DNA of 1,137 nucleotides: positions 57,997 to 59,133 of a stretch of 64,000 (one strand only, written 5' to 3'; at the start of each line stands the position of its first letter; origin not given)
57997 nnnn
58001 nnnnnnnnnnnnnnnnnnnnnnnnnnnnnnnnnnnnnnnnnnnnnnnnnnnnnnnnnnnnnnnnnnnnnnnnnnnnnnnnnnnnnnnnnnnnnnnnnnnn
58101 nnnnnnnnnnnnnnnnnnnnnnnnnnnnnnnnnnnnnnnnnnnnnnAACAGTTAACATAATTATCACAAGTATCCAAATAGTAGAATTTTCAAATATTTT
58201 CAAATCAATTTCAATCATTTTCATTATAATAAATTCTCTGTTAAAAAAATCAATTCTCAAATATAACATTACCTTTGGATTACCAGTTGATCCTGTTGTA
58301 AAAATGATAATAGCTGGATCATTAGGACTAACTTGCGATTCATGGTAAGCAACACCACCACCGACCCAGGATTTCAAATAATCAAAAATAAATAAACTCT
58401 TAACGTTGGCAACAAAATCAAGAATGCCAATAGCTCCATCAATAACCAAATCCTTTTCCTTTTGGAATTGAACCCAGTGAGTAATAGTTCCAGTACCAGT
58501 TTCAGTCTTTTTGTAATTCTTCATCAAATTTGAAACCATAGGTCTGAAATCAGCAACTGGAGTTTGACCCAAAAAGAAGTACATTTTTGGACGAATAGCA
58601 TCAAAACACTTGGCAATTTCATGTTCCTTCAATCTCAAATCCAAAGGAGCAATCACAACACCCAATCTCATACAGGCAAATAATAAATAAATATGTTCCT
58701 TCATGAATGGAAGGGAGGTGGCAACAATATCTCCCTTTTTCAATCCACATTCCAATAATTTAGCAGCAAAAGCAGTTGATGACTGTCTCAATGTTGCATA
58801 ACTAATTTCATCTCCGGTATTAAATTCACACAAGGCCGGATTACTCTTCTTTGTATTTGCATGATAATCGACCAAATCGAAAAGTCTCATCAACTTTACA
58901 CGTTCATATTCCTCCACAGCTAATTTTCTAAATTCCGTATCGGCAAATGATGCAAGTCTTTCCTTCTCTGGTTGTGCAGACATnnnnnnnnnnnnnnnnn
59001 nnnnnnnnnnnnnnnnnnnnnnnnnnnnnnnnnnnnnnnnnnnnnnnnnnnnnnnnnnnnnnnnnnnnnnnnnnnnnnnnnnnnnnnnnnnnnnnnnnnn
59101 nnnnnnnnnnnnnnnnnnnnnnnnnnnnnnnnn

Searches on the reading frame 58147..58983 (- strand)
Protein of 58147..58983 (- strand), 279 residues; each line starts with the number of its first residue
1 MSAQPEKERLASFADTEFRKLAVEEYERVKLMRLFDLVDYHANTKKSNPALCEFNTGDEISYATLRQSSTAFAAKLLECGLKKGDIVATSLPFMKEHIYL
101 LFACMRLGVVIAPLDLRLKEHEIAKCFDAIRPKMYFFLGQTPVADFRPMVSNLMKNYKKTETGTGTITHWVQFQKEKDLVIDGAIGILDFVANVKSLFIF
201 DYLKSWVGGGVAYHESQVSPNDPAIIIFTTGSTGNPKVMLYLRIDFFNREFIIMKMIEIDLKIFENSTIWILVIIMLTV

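Call 44: search_protein_families(library=pfam, proteins=[window:58147-58983:-], max_evalue=0.01)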
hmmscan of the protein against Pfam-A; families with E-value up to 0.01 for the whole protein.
window:58147-58983:- (279 aa): 1 family
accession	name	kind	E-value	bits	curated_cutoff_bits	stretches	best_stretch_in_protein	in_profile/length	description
PF00501.34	AMP-binding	-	3e-26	92.5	29.9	1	40-237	3-178/384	AMP-binding enzyme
